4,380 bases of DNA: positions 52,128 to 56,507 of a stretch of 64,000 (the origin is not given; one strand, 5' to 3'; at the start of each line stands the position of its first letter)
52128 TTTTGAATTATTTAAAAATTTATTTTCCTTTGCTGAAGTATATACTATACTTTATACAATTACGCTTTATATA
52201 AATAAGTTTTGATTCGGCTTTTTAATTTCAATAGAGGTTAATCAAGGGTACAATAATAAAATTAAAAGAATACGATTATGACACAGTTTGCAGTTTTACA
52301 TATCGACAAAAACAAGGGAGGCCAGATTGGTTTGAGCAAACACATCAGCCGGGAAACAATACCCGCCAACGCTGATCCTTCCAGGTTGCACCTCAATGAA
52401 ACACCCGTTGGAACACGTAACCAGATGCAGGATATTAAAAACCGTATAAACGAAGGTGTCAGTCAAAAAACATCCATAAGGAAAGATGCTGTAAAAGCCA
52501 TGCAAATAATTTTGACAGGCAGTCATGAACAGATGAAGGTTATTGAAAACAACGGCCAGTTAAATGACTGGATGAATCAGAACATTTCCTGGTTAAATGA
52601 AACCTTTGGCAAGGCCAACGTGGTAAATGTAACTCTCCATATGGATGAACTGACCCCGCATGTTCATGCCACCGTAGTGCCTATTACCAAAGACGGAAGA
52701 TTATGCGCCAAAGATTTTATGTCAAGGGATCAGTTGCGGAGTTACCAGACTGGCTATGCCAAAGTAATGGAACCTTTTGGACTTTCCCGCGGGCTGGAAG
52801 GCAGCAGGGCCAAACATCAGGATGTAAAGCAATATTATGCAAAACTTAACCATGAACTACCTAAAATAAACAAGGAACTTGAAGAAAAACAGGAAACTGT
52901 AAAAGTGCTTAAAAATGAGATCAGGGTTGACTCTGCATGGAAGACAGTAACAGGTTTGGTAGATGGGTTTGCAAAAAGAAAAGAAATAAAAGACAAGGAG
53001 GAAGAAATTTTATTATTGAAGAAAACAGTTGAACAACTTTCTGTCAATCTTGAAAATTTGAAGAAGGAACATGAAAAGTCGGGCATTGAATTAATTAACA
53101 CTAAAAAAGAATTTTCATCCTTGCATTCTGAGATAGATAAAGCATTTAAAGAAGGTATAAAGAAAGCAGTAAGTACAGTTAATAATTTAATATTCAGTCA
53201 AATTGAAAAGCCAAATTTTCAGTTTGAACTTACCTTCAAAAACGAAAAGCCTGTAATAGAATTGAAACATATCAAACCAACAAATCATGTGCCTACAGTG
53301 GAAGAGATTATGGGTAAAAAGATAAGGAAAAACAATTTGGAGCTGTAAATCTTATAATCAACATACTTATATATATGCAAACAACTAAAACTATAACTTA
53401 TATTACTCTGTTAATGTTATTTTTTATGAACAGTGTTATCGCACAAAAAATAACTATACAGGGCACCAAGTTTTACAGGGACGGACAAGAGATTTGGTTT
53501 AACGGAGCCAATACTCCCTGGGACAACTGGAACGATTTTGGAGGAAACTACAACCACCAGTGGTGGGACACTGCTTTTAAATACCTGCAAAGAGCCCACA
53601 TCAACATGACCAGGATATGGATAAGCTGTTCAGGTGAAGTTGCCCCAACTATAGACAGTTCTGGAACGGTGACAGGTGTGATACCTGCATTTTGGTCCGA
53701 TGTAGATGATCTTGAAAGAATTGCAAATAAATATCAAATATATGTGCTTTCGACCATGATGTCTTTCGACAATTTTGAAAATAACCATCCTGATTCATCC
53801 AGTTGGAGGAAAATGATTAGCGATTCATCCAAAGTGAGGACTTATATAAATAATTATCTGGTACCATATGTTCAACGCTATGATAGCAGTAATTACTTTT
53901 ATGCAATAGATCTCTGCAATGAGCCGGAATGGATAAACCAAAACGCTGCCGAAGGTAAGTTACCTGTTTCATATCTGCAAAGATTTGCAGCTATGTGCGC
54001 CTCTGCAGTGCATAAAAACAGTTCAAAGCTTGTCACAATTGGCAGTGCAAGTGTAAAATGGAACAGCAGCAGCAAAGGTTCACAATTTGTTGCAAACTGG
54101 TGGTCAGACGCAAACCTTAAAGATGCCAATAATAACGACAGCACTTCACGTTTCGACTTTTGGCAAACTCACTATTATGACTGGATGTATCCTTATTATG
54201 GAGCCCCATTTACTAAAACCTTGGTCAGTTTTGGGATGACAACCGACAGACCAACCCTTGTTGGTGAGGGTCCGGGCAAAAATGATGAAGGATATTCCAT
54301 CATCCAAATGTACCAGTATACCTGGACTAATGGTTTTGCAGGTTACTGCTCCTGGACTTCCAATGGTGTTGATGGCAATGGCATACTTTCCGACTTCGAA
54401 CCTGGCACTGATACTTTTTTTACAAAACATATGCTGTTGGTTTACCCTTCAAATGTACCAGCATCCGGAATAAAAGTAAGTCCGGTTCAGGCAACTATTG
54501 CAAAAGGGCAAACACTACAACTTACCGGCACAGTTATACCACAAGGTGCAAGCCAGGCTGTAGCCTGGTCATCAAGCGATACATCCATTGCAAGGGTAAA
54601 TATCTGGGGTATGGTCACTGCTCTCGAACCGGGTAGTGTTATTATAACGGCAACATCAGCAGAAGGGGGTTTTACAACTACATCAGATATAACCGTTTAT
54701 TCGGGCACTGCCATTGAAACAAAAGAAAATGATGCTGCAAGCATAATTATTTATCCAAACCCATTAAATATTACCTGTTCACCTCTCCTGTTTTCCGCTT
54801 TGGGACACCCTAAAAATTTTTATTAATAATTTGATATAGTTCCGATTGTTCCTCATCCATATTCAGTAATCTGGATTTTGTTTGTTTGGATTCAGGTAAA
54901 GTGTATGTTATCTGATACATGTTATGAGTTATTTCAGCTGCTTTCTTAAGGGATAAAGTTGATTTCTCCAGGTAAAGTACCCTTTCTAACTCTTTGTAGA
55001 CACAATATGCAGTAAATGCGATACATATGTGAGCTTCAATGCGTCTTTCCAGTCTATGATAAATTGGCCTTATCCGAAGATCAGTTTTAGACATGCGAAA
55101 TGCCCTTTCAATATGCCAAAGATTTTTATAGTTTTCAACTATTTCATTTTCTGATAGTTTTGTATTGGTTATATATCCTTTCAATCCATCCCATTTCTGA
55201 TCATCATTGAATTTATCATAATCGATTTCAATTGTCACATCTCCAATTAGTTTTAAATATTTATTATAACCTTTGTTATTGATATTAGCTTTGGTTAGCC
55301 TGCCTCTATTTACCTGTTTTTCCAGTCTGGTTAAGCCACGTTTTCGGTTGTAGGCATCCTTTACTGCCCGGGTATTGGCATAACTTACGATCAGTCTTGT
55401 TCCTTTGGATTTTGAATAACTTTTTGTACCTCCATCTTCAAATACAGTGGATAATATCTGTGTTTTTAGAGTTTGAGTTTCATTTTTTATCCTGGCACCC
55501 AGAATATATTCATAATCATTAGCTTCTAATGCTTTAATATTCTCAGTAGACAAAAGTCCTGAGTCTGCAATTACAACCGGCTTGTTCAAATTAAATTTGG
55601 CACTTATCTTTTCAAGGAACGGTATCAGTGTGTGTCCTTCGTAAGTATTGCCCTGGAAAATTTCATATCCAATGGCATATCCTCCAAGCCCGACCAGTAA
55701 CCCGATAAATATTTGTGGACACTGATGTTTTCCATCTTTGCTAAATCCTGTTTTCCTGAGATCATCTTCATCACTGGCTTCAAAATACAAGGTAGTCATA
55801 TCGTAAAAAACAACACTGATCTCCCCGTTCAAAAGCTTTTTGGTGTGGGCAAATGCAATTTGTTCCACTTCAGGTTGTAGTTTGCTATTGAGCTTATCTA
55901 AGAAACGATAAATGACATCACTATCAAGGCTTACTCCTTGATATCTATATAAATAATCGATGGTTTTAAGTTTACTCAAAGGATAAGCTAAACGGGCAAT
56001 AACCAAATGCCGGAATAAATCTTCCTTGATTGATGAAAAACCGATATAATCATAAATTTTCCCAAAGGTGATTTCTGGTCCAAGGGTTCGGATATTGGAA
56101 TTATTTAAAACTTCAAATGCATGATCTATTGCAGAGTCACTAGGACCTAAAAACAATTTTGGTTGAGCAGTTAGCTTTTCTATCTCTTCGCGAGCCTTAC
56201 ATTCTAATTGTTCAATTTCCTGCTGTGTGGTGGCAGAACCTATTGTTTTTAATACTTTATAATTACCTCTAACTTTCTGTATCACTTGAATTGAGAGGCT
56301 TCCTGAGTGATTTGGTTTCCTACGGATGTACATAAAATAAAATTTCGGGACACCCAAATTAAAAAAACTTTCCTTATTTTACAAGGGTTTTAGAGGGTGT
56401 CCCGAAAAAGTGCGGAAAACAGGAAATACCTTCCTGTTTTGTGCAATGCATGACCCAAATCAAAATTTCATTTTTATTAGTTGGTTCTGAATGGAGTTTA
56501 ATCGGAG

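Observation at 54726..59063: Nested IS1634-like elements bracketed by a 61-bp direct repeat and carrying a 923-bp internal direct duplication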

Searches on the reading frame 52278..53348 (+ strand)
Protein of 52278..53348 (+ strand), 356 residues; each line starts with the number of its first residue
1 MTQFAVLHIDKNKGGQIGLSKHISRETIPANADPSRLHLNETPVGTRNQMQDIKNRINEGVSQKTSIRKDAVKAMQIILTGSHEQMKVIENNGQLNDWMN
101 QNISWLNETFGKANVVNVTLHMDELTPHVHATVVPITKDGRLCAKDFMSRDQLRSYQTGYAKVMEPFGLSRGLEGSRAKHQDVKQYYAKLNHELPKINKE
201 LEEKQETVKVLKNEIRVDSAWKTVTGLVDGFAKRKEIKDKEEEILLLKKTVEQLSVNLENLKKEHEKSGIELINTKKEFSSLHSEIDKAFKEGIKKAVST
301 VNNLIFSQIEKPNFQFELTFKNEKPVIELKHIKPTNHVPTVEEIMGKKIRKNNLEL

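Call 5: search_protein_families(library=pfam, proteins=[window:52278-53348:+])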
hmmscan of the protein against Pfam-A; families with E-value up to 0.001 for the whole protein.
window:52278-53348:+ (356 aa): 1 family
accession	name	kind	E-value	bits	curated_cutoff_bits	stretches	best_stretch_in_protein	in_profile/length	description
PF01076.25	Mob_Pre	-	5.1e-40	137.8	25.5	1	1-187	1-195/196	Plasmid recombination enzyme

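Call 6: search_protein_families(library=ncbifam, proteins=[window:52278-53348:+])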
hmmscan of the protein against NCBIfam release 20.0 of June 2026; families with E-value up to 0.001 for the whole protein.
window:52278-53348:+ (356 aa): 1 family
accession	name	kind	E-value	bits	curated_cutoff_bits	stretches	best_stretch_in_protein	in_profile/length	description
NF041497.1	MobV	equivalog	3.5e-58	196.8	100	1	3-180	2-187/187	MobV family relaxase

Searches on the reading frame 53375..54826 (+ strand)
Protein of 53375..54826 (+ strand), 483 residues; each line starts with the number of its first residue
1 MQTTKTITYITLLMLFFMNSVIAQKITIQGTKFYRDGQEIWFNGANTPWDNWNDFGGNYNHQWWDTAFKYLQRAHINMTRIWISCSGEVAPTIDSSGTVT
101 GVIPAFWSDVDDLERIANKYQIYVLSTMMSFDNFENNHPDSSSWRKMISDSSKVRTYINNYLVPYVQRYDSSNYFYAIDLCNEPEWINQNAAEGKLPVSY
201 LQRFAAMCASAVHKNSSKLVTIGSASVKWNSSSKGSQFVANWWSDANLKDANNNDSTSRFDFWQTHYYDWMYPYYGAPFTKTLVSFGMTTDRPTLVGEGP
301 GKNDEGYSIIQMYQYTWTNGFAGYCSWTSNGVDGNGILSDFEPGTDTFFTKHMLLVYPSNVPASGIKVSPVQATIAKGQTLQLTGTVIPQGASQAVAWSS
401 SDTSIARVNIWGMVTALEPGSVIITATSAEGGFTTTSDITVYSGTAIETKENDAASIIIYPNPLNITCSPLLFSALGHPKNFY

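Call 5: search_protein_families(library=pfam, proteins=[window:53375-54826:+])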
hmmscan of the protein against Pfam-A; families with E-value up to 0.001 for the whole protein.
window:53375-54826:+ (483 aa): 1 family
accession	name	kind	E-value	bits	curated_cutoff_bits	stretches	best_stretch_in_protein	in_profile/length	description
PF02368.24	Big_2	-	2e-15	56.9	22.8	1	365-436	4-76/79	Bacterial Ig-like domain (group 2)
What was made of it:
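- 53375..54786 (+): 5' part of the interrupted target gene: a GH5-like catalytic region, a Big_2 domain and the first 12 residues of the T9SS C-terminal sorting domain. Big_2 in call 5.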

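Call 6: search_protein_families(library=ncbifam, proteins=[window:53375-54826:+])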
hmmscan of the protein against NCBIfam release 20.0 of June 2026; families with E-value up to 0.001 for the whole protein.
window:53375-54826:+ (483 aa): 0 families

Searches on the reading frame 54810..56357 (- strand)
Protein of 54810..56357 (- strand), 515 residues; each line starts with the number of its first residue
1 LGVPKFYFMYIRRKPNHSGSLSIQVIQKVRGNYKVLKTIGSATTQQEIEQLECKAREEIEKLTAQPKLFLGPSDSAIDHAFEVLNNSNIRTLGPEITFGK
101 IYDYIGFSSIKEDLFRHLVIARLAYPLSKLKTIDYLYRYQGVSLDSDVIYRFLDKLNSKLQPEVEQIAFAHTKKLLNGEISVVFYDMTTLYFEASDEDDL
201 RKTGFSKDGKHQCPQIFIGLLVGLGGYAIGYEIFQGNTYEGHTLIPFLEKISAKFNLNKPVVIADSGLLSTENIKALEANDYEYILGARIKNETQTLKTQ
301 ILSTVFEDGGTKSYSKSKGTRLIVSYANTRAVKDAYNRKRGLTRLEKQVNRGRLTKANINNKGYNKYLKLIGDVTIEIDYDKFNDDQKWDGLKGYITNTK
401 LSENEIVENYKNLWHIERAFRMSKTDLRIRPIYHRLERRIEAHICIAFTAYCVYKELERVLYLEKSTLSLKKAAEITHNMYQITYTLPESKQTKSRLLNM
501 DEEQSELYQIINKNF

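Call 5: search_protein_families(library=pfam, proteins=[window:54810-56357:-])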
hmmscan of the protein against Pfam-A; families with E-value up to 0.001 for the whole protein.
window:54810-56357:- (515 aa): 1 family
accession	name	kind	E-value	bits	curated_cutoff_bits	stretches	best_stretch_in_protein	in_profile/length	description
PF01609.27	DDE_Tnp_1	-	4.5e-19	69.4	23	1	180-452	4-199/200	Transposase DDE domain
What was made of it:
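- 54787..56423 (-): Element A, a complete IS1634-family insertion sequence (1637 bp). The transposase ORF is 54810-56333 (ATG) or 54810-56357 (TTG), on the minus strand. DDE_Tnp_1 (call 5).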

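Call 6: search_protein_families(library=ncbifam, proteins=[window:54810-56357:-])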
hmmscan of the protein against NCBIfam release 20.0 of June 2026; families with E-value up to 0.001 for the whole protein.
window:54810-56357:- (515 aa): 9 families
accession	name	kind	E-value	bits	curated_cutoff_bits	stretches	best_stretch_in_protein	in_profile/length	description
NF033559.2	transpos_IS1634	equivalog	2.1e-107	360.1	100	1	34-512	4-480/483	IS1634 family transposase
NF033592.1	transpos_IS4_1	equivalog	2.7e-11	43.2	115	1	158-454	86-328/332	IS4 family transposase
NF049921.1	transpos_IS701_2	equivalog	1.6e-07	31.1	250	1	337-458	177-291/318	IS701 family transposase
NF049925.1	transpos_IS4_4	equivalog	5.5e-07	28.7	250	1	342-455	256-368/449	IS4 family transposase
NF049999.1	transpos_IS701_3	equivalog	9.8e-07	28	170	1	394-457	297-360/412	IS701 family transposase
NF033551.1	transpos_IS1182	equivalog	3e-06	26.4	270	1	226-290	279-343/488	IS1182 family transposase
NF033540.2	transpos_IS701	equivalog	1.1e-05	25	150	1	257-453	180-358/363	IS701 family transposase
NF033539.1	transpos_IS1380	equivalog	2.3e-05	23.2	180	1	218-428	166-346/419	IS1380 family transposase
NF033541.0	transpos_ISH3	equivalog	4.1e-05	22.9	225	0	349-425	189-267/298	ISH3 family transposase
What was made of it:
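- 54787..56423 (-): NF033559 at 360 bits, cutoff 100 (call 6).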

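Call 7: find_encoding_contigs(protein=window:54810-56357:-, flank=4000, max_places=10)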
Protein window:54810-56357:- (515 aa): no gene with exactly this product is on record in the collection.

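Call 9: find_encoding_contigs(protein=window:54810-56333:-, flank=4000, max_places=10)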
Protein window:54810-56333:- (507 aa): no gene with exactly this product is on record in the collection.

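Call 11: find_related_loci(query=window:54810-56333:-, collection=genome_contigs, flank=4000)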
Query window:54810-56333:- (507 aa) in genome_contigs; peptide patterns used: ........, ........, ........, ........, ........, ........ (x = any residue, [..] = any of these).
375 stretches matched a pattern; 114 encode a relative of the query (tblastn E <= 1e-3); the best 80 are kept; 80 distinct loci.
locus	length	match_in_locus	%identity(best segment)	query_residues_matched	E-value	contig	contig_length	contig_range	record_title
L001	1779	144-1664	79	1-507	0e+0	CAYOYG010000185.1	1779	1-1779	MAG TPA_asm: uncultured Eubacteriales bacterium isolate SRP220891_co1_4 genome assembly, contig: NODE_145661_length_1779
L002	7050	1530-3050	78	1-507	0e+0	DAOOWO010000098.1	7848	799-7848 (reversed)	MAG TPA_asm: Bacteroidales bacterium isolate AMR_MDS_2413 NODE_9232_length_7848_cov_4.657128, whole genome shotgun seque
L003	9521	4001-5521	76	1-507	0e+0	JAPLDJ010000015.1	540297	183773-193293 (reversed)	MAG: Bacteroidetes bacterium isolate LacPavin_0920_WC70_MAG_47_14 LacPavin_0920_WC70_scaffold_666819, whole genome shotg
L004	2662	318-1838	76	1-507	0e+0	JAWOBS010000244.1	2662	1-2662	MAG: Bacteroidales bacterium isolate BLK3-3.bin.235 k191_1337994, whole genome shotgun sequence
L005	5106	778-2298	74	1-507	0e+0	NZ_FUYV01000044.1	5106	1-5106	Alkalitalea saponilacus strain DSM 24412, whole genome shotgun sequence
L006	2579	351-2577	74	1-507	0e+0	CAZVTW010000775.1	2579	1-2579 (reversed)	MAG TPA_asm: uncultured Bacteroidales bacterium isolate binchicken_co8_117 genome assembly, contig: NODE_83142_length_25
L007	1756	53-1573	74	1-507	0e+0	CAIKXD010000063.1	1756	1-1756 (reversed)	MAG: uncultured Bacteroidetes bacterium isolate Loclat_bin-03925 genome assembly, contig: bin-03925:063/390, whole genom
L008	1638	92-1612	74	1-507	0e+0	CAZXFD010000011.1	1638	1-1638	MAG TPA_asm: uncultured Gammaproteobacteria bacterium isolate SRP220891_co4_301 genome assembly, contig: NODE_152925_len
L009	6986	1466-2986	74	1-507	0e+0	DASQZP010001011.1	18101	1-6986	MAG TPA_asm: Bacteroidales bacterium isolate SMAG_U11095 k141_311339, whole genome shotgun sequence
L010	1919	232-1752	73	1-507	0e+0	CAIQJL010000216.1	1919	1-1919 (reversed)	MAG: uncultured Bacteroidetes bacterium isolate LJ_bin-1023 genome assembly, contig: bin-1023:216/407, whole genome shot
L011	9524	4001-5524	72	1-507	0e+0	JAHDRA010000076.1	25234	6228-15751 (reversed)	MAG: Paludibacteraceae bacterium isolate SV1-B3.2 k141_74515, whole genome shotgun sequence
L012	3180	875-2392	72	1-507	0e+0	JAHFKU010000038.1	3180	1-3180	MAG: Candidatus Staskawiczbacteria bacterium isolate nzgw417 NODE_36489_length_3181_cov_7.183007, whole genome shotgun s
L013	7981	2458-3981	70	1-507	0e+0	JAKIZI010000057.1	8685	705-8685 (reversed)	MAG: Bacteroidetes bacterium isolate UR.bin43 NODE_57_length_8685_cov_7.561687, whole genome shotgun sequence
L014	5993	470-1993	70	1-507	0e+0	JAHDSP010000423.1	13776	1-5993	MAG: Bacteroidales bacterium isolate SV3-B6.1 k141_18858, whole genome shotgun sequence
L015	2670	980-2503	70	1-507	0e+0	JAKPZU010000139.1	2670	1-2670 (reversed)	MAG: Bacillota bacterium isolate USCA_maxbin.164 k141_160906, whole genome shotgun sequence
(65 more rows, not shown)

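Call 23: find_homologous_proteins(query=window:54810-56333:-, max_evalue=1e-100)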
Query window:54810-56333:- (507 aa): 7949 proteins with E <= 1e-100 among 8000 candidates; the best 120 are listed.
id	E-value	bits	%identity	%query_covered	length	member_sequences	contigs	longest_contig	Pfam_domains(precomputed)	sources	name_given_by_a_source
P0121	0.0e+0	1128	100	100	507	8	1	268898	PF01609.28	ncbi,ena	-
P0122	2.7e-277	938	81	100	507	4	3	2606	PF01609.28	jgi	-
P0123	1.1e-276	936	81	100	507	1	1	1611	PF01609.28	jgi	jgi:transposase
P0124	5.5e-276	934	81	100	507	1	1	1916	PF01609.28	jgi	jgi:transposase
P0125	1.2e-275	933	80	100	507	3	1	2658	PF01609.28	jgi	jgi:transposase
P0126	1.3e-275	933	80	100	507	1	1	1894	PF01609.28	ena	-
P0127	6.2e-275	931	80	100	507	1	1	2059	PF01609.28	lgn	-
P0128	1.6e-274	929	80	100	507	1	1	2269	PF01609.28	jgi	jgi:transposase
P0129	5.0e-274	928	80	100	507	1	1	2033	PF01609.28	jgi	jgi:transposase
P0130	1.9e-273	926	79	100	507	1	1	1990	PF01609.28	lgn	-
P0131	2.4e-273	925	80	100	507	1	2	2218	PF01609.28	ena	-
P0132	3.5e-273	925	80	100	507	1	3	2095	PF01609.28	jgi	jgi:transposase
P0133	8.4e-273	924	81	100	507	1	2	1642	PF01609.28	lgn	-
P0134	1.0e-272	923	81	100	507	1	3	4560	PF01609.28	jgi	jgi:transposase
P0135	1.0e-272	923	80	100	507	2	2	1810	PF01609.28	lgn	-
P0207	5.9e-262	888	77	100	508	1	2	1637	PF01609.28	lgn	-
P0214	1.5e-261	886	78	100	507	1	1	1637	PF01609.28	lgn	-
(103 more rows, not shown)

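Call 24: find_encoding_contigs(protein=P0121, flank=6000, max_places=10)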
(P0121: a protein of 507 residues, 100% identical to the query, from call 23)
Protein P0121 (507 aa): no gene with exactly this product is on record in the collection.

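Call 25: list_cluster_members(proteins=[P0121])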
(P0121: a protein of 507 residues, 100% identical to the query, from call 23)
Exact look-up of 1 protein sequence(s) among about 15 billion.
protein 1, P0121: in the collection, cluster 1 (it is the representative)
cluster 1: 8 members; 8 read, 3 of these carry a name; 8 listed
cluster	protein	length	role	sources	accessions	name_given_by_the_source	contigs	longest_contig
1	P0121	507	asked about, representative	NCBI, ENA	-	-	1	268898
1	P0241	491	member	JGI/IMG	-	transposase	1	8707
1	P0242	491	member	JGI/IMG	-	transposase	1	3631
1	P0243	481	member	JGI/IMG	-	transposase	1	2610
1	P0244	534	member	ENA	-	-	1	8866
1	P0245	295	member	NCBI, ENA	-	-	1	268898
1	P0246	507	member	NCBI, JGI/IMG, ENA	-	-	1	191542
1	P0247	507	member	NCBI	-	-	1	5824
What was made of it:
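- The fusion ORF across the B/A' junction is recorded only on the source contig (call 25). The junction ORF is recorded only on the source contig (call 25). The source contig is 268,898 bp (call 25).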

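Call 26: find_encoding_contigs(protein=P0246, flank=6000, max_places=6)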
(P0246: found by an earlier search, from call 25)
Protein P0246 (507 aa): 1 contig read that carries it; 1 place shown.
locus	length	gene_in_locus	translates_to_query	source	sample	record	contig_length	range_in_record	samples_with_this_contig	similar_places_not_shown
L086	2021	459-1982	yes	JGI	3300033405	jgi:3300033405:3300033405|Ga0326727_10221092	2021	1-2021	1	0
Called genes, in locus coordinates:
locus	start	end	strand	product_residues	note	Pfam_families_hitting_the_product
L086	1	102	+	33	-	?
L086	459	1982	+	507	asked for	PF01609:DDE_Tnp_1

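Call 27: find_encoding_contigs(protein=P0244, flank=6000, max_places=6)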
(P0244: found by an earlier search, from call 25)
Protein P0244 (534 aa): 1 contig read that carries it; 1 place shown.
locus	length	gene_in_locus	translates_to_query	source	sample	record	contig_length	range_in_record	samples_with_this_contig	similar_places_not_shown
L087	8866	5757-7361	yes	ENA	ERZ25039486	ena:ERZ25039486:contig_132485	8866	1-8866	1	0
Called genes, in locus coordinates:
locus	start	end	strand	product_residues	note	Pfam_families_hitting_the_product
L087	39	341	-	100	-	-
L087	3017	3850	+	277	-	PF00004:AAA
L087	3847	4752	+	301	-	PF13280:WYL, PF25583:WCX (weak)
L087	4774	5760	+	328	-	-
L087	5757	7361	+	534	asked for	PF01609:DDE_Tnp_1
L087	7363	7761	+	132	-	-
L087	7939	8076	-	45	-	-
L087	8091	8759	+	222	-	-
